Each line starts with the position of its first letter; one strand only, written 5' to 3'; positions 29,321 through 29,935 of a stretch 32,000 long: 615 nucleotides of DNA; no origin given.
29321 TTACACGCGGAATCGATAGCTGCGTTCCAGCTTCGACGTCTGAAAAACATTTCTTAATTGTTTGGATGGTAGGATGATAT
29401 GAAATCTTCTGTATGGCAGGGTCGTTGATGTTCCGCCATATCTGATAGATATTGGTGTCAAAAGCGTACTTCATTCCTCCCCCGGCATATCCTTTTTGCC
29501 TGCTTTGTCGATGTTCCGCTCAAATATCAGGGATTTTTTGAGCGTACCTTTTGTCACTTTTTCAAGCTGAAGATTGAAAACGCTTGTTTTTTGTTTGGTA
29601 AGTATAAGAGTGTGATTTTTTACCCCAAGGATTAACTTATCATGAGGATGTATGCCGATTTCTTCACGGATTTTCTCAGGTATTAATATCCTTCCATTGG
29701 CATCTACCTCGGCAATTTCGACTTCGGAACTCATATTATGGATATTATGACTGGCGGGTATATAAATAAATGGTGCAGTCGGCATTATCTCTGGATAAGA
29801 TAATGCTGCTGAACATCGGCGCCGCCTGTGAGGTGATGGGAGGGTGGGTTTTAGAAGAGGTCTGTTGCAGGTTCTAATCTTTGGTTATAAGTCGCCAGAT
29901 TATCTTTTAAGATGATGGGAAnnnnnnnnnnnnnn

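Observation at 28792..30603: A 193-nt direct repeat duplicates the rubredoxin module of the FDR gene and brackets a low-GC vapBC cassette with no integrase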

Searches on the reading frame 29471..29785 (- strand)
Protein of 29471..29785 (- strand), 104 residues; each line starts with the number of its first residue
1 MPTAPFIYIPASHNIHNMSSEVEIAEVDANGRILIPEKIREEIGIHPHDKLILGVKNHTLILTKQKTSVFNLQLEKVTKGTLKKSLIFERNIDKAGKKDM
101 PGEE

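Call 6: search_protein_families(library=pfam, proteins=[window:29471-29785:-], max_evalue=0.01)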
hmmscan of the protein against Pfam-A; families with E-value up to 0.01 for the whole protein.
window:29471-29785:- (104 aa): 2 families
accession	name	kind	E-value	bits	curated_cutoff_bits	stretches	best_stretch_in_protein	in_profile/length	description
PF04014.23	MazE_antitoxin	-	1.2e-05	25.6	24.7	1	27-67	4-45/48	Antidote-toxin recognition MazE, bacterial antitoxin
PF02381.23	MraZ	-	0.0011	19.3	23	1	26-61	9-43/72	MraZ protein, putative antitoxin-like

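Call 47: search_protein_families(library=ncbifam, proteins=[window:29471-29734:-], max_evalue=0.01)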
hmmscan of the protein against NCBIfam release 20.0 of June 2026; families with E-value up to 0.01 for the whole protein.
window:29471-29734:- (87 aa): 5 families
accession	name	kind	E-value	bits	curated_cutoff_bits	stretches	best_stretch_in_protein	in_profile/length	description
TIGR01439.1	lp_hng_hel_AbrB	domain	6.6e-08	32.1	28.3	1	8-47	2-42/44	transcriptional regulator, AbrB family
NF040962.1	near_HgcAB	equivalog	2.8e-05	23.9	70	1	7-36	7-36/70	HgcAB-associated protein HgcC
NF001476.0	PRK00326.2-2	equivalog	3.8e-05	23.4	162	1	3-51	89-136/163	division/cell wall cluster transcriptional repressor MraZ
NF006352.0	PRK08577.1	equivalog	0.0005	20.1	140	1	4-38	3-37/136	hypothetical protein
NF001483.0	PRK00326.3-5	equivalog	0.00085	19.6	239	1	3-52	81-129/155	division/cell wall cluster transcriptional repressor MraZ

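Call 48: search_protein_families(library=padloc, proteins=[window:29471-29734:-], max_evalue=0.01)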
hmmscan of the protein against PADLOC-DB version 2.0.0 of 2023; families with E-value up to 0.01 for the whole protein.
window:29471-29734:- (87 aa): 0 families
